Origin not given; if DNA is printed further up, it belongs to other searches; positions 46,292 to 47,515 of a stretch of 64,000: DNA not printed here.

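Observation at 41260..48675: Php/PTER-centred gene cluster: Kbl - SDR - class-V aminotransferase - three tandem Php/PTER hydrolases - Kelch lipoprotein; five Php/PTER paralogs in 64 kb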

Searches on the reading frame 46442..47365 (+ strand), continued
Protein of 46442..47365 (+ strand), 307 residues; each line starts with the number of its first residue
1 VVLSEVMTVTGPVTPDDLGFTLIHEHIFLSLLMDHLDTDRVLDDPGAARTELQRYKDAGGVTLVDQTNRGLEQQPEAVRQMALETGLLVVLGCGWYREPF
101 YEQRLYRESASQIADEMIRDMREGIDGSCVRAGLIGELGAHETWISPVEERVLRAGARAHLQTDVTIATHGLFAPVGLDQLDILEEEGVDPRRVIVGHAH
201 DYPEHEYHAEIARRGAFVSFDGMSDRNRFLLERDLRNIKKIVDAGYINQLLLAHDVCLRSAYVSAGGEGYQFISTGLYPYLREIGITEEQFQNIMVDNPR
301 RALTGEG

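Call 35: search_protein_families(library=pfam, proteins=[L073:3034-4080:-, L073:4300-5325:+, L073:5318-6148:+, L073:6305-7060:+, L073:7065-7826:+, L073:7833-8969:+, L073:8974-9969:+, L073:10001-10945:+, L073:11092-12294:+, L073:12977-13684:+], max_evalue=0.00001)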
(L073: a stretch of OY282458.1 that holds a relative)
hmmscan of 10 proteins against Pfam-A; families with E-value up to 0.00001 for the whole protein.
L073:3034-4080:- (348 aa): 1 family
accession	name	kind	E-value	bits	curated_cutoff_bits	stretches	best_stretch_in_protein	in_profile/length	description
PF02615.19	Ldh_2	-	2.1e-105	353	38.8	1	8-336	5-332/333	Malate/L-lactate dehydrogenase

L073:4300-5325:+ (341 aa): 1 family
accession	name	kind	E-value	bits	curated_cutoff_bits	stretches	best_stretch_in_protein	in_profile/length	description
PF01555.25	N6_N4_Mtase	-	3e-29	103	26.7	2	85-161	141-220/221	DNA methylase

L073:5318-6148:+ (276 aa): 1 family
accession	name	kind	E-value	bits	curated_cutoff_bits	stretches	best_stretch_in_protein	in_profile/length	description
PF09019.17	EcoRII-C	-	2.3e-13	51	25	1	93-243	4-152/165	EcoRII C terminal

L073:6305-7060:+ (251 aa): 1 family
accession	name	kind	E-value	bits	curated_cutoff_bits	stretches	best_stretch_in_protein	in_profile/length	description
PF04909.20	Amidohydro_2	-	1.6e-11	44.9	26.4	1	23-249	29-288/289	Amidohydrolase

L073:7065-7826:+ (253 aa): 1 family
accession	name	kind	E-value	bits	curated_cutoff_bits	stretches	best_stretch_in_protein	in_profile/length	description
PF04909.20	Amidohydro_2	-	2.9e-36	126.2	26.4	1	13-251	29-289/289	Amidohydrolase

L073:7833-8969:+ (378 aa): 2 families
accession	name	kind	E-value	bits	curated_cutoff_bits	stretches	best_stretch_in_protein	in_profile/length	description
PF00266.25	Aminotran_5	-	5.3e-40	138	21.5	1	45-369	33-371/371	Aminotransferase class-V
PF01053.26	Cys_Met_Meta_PP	-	1.1e-06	27.9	27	1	62-214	59-204/381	Cys/Met metabolism PLP-dependent enzyme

L073:8974-9969:+ (331 aa): 1 family
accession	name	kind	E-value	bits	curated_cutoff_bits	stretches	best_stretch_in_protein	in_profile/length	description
PF02126.24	PTE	-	3.5e-55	188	22.4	1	31-328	4-298/298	Phosphotriesterase family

L073:10001-10945:+ (314 aa): 2 families
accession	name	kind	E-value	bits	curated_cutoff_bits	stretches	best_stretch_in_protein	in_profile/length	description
PF02126.24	PTE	-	3.2e-60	204.5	22.4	1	11-310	1-297/298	Phosphotriesterase family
PF01026.27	TatD_DNase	-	4.9e-06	26.5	27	1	68-239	38-186/253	TatD related DNase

L073:11092-12294:+ (400 aa): 1 family
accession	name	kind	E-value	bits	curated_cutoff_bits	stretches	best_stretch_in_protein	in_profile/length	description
PF00266.25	Aminotran_5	-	1.8e-81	274.5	21.5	1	8-376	1-371/371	Aminotransferase class-V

L073:12977-13684:+ (235 aa): 1 family
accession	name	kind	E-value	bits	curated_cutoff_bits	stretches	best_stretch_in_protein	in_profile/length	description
PF00903.31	Glyoxalase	-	8.8e-17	62.1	20.6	1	101-226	5-121/121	Glyoxalase/Bleomycin resistance protein/Dioxygenase superfamily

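Call 45: search_protein_families(library=pfam, proteins=[L071:8050-8955:+, L045:1356-2375:-, L052:10987-12960:-, L077:6762-7706:-, L045:6212-8965:+, L065:8775-9818:+, L039:12015-14456:-, L070:8627-9463:-, L071:1086-2603:-, L050:13267-14520:+], max_evalue=0.00001)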
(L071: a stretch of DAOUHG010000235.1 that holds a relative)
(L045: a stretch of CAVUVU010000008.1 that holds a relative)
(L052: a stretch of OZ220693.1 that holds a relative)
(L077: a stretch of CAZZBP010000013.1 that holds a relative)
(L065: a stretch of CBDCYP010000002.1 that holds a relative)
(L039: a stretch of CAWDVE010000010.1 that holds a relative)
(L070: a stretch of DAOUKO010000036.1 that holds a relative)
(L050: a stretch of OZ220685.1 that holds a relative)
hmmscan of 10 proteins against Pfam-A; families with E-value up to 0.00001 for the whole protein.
L071:8050-8955:+ (301 aa): 2 families
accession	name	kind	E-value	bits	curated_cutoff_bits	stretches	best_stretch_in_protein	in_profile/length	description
PF00528.27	BPD_transp_1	-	4.2e-27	95.5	26.4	1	117-298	2-183/184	Binding-protein-dependent transport system inner membrane component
PF12911.12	OppC_N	-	1e-06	28.9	23.9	1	30-75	8-53/53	N-terminal TM domain of oligopeptide transport permease C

L045:1356-2375:- (339 aa): 4 families
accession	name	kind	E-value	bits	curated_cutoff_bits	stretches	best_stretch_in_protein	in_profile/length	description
PF08240.17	ADH_N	-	3.5e-26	91.9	23.5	1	23-127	1-104/104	Alcohol dehydrogenase GroES-like domain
PF00107.32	ADH_zinc_N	-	8.8e-25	87.6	31.8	1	167-294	3-128/129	Zinc-binding dehydrogenase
PF16912.11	Glu_dehyd_C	-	5.7e-10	39.5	34.9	1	155-317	31-200/211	Glucose dehydrogenase C-terminus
PF13602.12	ADH_zinc_N_2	-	5.6e-09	37.5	27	1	198-322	1-127/134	Zinc-binding dehydrogenase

L052:10987-12960:- (657 aa): 4 families
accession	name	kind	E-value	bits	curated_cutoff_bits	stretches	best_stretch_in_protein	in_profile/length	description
PF01179.26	Cu_amine_oxid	-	1e-167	558.6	27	1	227-629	2-407/407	Copper amine oxidase, enzyme domain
PF02728.21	Cu_amine_oxidN3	-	2.5e-16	60.2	22.6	1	102-202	1-97/100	Copper amine oxidase, N3 domain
PF21994.1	AGAO-like_N2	-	3.9e-14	53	27.4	1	20-93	3-75/76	AGAO-like N2 domain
PF02727.21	Cu_amine_oxidN2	-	2.7e-09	37.6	21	1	12-95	1-85/87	Copper amine oxidase, N2 domain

L077:6762-7706:- (314 aa): 2 families
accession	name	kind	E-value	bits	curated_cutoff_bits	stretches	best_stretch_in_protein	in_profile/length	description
PF00528.27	BPD_transp_1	-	2.4e-40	138.7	26.4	1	113-312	1-183/184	Binding-protein-dependent transport system inner membrane component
PF19300.4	BPD_transp_1_N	-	1.9e-09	38.1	23.8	1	1-90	1-91/114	Binding-prot-dependent transport system membrane comp, N-term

L045:6212-8965:+ (917 aa): 0 families

L065:8775-9818:+ (347 aa): 3 families
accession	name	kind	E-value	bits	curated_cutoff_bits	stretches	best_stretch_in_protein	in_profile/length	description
PF01408.29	GFO_IDH_MocA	-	3.2e-17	63.8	24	1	10-146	4-120/120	Oxidoreductase family, NAD-binding Rossmann fold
PF22725.1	GFO_IDH_MocA_C3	-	1.3e-10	41.7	27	0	178-252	44-123/124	GFO/IDH/MocA C-terminal domain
PF02894.22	GFO_IDH_MocA_C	-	2.7e-06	27.8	22.9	0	177-335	40-218/218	Oxidoreductase family, C-terminal alpha/beta domain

L039:12015-14456:- (813 aa): 3 families
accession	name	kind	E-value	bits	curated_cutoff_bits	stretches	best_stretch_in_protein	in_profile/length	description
PF20256.3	MoCoBD_2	-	1.1e-80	271.6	27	1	468-743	2-283/283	Molybdopterin cofactor-binding domain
PF02738.23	MoCoBD_1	-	1.8e-78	263.5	27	1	190-434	2-244/244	Molybdopterin cofactor-binding domain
PF01315.27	Ald_Xan_dh_C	-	9.6e-25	87.5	31.3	1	61-174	2-110/110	Aldehyde oxidase and xanthine dehydrogenase, a/b hammerhead domain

L070:8627-9463:- (278 aa): 3 families
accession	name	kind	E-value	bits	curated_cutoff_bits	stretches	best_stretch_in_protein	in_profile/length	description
PF00005.33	ABC_tran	-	2.5e-31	109.6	25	1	43-201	2-135/137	ABC transporter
PF12399.14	BCA_ABC_TP_C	-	1.4e-11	44.2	25.5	1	253-276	2-25/27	Branched-chain amino acid ATP-binding cassette transporter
PF13304.12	AAA_21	-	4.6e-08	33.9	27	0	54-76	1-23/304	AAA domain, putative AbiEii toxin, Type IV TA system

L071:1086-2603:- (505 aa): 2 families
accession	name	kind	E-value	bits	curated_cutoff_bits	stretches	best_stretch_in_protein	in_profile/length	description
PF07690.21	MFS_1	-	5.8e-57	193.6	33.4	1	26-421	1-345/347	Major Facilitator Superfamily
PF00083.30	Sugar_tr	-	2.4e-08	33.7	22.3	1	76-187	66-183/452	Sugar (and other) transporter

L050:13267-14520:+ (417 aa): 1 family
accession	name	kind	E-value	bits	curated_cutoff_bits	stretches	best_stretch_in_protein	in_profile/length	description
PF00296.26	Bac_luciferase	-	4.3e-47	161.4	27.9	1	48-367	14-309/314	Luciferase-like monooxygenase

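Call 79: list_cluster_members(proteins=[window:46442-47365:+, window:45523-46437:+, window:43309-44430:+, window:41260-42450:+])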
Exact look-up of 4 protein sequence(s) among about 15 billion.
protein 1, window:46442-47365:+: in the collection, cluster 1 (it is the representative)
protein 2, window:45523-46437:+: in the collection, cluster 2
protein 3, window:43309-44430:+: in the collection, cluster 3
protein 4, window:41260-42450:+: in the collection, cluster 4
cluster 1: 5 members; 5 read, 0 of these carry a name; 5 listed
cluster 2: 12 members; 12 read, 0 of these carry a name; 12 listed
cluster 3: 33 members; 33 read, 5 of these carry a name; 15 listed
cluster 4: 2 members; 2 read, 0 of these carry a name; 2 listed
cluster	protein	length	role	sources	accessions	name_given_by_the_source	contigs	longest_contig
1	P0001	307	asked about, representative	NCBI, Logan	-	-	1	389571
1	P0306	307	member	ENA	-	-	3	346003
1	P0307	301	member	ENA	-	-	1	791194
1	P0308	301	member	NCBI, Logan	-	-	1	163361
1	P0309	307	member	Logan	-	-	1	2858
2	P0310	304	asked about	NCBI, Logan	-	-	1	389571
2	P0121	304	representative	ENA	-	-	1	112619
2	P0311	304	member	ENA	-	-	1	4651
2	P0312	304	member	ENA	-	-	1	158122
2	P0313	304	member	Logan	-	-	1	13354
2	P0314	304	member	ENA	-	-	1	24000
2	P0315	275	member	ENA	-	-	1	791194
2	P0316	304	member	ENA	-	-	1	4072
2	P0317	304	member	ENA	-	-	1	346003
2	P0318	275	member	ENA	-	-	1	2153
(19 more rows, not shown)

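Call 83: search_protein_families(library=pfam, proteins=[L072:10972-11979:-, L072:6306-7988:+, L068:15283-16341:+, L088:7110-8990:+], max_evalue=0.00001)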
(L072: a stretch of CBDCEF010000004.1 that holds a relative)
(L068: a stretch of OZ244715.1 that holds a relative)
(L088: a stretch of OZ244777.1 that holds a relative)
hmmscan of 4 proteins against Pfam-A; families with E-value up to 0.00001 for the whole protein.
L072:10972-11979:- (335 aa): 3 families
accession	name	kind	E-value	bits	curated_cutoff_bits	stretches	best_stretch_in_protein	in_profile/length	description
PF22725.1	GFO_IDH_MocA_C3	-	3.4e-24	85.6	27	1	136-250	4-123/124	GFO/IDH/MocA C-terminal domain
PF01408.29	GFO_IDH_MocA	-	4.2e-20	73.1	24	1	6-125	2-120/120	Oxidoreductase family, NAD-binding Rossmann fold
PF02894.22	GFO_IDH_MocA_C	-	2.7e-18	67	22.9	1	137-334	1-218/218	Oxidoreductase family, C-terminal alpha/beta domain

L072:6306-7988:+ (560 aa): 1 family
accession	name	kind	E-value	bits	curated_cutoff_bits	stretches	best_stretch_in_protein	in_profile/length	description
PF00496.27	SBP_bac_5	-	4.2e-60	204.2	32.4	1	108-468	2-356/368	Bacterial extracellular solute-binding proteins, family 5 Middle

L068:15283-16341:+ (352 aa): 1 family
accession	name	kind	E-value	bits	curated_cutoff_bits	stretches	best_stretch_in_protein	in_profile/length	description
PF24827.1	AstE_AspA_cat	-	2.6e-28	99.3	25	1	69-253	1-190/192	Succinylglutamate desuccinylase/Aspartoacylase catalytic domain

L088:7110-8990:+ (626 aa): 0 families
